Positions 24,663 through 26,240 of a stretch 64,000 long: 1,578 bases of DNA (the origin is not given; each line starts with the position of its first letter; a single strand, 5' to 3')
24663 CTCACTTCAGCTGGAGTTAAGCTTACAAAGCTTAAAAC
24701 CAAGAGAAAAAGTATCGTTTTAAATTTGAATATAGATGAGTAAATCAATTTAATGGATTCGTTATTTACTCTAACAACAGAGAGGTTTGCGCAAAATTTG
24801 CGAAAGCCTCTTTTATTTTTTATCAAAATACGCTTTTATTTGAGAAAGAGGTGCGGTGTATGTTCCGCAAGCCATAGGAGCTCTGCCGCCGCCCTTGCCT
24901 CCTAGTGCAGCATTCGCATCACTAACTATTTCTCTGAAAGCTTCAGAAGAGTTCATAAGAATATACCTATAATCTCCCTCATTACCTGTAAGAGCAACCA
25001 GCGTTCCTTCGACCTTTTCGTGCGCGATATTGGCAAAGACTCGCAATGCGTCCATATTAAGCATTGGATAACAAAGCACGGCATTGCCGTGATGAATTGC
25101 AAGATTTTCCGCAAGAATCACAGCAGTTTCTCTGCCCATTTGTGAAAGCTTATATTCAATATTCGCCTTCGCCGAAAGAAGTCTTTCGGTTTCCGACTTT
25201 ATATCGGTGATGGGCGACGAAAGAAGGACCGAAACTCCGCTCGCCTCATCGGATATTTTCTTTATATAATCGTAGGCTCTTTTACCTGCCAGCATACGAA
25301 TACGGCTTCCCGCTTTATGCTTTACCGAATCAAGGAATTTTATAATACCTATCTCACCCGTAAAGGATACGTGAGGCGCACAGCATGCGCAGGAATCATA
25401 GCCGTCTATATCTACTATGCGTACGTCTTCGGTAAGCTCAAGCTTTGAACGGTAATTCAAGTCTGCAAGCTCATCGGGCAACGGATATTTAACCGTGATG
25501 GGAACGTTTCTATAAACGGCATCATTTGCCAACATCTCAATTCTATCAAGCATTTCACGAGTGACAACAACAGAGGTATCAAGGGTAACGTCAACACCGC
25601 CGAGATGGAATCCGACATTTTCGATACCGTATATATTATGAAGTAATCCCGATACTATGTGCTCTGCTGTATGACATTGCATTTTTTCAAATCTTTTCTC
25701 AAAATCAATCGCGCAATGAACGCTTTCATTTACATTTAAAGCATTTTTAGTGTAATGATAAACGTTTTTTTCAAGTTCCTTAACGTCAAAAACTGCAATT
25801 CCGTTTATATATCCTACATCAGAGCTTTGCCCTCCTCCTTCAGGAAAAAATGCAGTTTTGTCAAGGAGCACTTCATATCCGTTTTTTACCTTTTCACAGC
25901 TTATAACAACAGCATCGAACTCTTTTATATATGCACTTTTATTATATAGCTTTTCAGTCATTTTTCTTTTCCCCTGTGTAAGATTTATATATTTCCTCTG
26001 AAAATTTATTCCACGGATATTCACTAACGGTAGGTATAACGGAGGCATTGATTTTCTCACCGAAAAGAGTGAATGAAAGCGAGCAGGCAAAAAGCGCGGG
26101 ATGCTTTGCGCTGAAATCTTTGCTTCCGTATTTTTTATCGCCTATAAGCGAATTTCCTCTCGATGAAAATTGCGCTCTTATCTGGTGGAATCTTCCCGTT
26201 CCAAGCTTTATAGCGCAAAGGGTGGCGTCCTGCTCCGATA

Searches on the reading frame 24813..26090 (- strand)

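Call 97: search_protein_families(library=pfam, proteins=[window:24813-26090:-], max_evalue=0.00001)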
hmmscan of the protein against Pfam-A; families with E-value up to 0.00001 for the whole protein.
window:24813-26090:- (425 aa): 2 families
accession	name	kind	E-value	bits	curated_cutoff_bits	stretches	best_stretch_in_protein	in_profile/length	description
PF01411.24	tRNA-synt_2c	-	2.3e-09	36.8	30.3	1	61-130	475-550/552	tRNA synthetases class II (A)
PF07973.19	tRNA_SAD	-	2.5e-08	34.2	24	1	223-259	1-36/44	Threonyl and Alanyl tRNA synthetase second additional domain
